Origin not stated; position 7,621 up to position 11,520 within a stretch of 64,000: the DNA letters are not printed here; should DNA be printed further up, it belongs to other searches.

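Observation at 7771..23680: Tandem pair of ~2,600-aa collinear paralogues with no recognisable domains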

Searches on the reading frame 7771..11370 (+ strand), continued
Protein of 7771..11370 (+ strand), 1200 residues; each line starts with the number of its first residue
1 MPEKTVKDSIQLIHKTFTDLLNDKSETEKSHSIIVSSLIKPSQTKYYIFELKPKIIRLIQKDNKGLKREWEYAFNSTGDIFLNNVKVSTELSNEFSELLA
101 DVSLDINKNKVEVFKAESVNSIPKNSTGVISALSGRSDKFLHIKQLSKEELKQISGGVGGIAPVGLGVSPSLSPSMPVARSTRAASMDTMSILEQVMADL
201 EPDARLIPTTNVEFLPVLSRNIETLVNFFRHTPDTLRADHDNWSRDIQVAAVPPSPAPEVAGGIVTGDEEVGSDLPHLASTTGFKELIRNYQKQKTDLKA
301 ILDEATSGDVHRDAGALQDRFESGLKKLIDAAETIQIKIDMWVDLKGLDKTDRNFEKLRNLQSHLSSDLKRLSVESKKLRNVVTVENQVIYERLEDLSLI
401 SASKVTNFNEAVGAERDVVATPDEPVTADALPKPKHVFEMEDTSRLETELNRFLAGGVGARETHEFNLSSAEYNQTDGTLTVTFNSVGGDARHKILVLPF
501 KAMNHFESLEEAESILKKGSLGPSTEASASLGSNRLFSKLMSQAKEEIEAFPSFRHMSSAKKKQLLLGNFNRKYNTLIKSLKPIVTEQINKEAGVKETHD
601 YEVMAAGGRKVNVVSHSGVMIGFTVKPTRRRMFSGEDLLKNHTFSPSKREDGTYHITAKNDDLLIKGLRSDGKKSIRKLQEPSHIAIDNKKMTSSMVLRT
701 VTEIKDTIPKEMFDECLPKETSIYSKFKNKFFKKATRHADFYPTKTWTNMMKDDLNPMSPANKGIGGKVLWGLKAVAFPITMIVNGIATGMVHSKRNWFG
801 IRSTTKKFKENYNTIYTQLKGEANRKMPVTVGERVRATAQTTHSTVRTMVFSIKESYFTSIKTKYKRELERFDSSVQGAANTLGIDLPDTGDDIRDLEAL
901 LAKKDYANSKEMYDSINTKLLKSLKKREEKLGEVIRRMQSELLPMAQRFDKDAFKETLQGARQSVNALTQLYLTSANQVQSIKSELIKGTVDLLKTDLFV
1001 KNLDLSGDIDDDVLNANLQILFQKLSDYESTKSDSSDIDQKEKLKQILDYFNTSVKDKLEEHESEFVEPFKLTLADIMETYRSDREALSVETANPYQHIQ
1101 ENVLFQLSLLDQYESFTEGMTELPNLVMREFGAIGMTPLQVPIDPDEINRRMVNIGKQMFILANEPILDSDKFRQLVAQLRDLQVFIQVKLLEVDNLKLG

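Call 61: find_encoding_contigs(protein=P0006, flank=10000, max_places=4)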
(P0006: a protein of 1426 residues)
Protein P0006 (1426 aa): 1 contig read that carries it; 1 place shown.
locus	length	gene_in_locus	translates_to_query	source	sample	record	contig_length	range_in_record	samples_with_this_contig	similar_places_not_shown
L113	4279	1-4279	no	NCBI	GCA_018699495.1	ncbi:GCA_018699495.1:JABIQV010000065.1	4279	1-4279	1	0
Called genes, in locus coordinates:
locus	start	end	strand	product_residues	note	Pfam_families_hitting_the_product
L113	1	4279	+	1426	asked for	?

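Call 84: search_protein_families(library=ncbifam, proteins=[P0009, P0013, P0003, P0004], max_evalue=0.5)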
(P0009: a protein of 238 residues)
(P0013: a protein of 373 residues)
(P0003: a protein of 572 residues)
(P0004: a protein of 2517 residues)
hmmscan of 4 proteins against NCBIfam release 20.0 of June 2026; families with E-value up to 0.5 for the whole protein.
P0009 (238 aa): 0 families

P0013 (373 aa): 1 family
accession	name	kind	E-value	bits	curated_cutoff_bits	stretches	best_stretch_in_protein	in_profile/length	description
NF046113.1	BLP_Lacticasei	subfamily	0.055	13.5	40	1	134-152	10-28/46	bacteriocin-like peptide, LSEI_2386 family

P0003 (572 aa): 6 families
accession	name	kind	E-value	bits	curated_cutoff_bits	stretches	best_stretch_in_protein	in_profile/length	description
TIGR03949.1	bact_IIb_cerein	subfamily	0.0036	17.1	21.5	1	138-157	1-20/45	class IIb bacteriocin, lactobin A/cerein 7B family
TIGR01847.1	bacteriocin_sig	domain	0.006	17.1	15.7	1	138-152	1-15/15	bacteriocin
NF011099.0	PRK14526.1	equivalog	0.011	15.5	223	1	59-129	18-87/211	adenylate kinase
NF047798.1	leader_Chryseo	domain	0.013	15.7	23.5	1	139-152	5-18/18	bacteriocin-like protein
NF033383.2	induct_EntF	subfamily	0.16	12.3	35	1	137-155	1-19/40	EntF family bacteriocin induction factor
TIGR04149.1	GG_sam_targ_CFB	domain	0.21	11.5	25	0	138-155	14-33/43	TIGR04149 family rSAM-modified RiPP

P0004 (2517 aa): 2 families
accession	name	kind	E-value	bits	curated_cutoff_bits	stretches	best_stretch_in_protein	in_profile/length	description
TIGR03065.1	srtB_sig_QVPTGV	subfamily_domain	0.053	13.2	21.35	1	600-622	3-25/32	QVPTGV class sortase B protein-sorting domain-containing protein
NF012015.1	PRK15471.1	equivalog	0.17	10.8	267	1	91-190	88-188/325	LPS O-antigen chain length determinant protein WzzB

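Call 85: find_related_loci(query=P0004, collection=genome_contigs, flank=10000)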
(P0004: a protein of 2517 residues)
Query P0004 (2517 aa) in genome_contigs; peptide patterns used: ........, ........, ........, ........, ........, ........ (x = any residue, [..] = any of these).
52 stretches matched a pattern, but none encodes a relative of the query by tblastn (E <= 1e-3).
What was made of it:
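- Tried and rejected: P0004: none (call 85).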

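Call 87: find_encoding_contigs(protein=P0008, flank=10000, max_places=4)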
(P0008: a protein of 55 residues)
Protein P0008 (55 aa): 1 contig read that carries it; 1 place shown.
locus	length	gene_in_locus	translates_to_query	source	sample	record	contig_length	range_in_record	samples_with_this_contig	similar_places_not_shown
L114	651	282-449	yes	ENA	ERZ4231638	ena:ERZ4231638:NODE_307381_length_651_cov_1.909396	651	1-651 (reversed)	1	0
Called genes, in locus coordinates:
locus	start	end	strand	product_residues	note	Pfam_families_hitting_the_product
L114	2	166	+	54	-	?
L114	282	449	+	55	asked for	-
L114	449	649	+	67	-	?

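Call 88: find_encoding_contigs(protein=P0007, flank=10000, max_places=4)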
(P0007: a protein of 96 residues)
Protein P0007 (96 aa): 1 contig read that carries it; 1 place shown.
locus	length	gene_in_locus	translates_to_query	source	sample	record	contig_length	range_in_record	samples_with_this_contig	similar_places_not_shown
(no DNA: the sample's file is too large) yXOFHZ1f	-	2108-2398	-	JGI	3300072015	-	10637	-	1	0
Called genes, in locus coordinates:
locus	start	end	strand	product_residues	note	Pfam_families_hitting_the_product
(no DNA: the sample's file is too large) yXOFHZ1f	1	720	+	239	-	?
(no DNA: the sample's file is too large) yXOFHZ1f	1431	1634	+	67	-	-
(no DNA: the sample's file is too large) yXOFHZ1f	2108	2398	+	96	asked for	-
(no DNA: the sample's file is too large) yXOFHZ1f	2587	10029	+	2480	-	-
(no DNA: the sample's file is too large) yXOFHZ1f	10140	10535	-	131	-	-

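Call 103: search_protein_families(library=pfam, proteins=[P0010, P0012], max_evalue=1)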
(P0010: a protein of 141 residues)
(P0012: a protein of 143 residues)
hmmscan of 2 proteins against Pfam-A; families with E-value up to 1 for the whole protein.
P0010 (141 aa): 1 family
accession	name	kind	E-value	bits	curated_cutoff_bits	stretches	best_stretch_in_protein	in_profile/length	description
PF22820.2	TcaA_3rd_4th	-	0.037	14.4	27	1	100-141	13-49/73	TcaA protein 3rd/4th domain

P0012 (143 aa): 1 family
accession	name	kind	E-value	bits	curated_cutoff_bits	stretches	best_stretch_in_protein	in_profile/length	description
PF22582.2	Amylosucrase_C-like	-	0.11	13.4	27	1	95-131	26-62/76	Amylosucrase, C-terminal domain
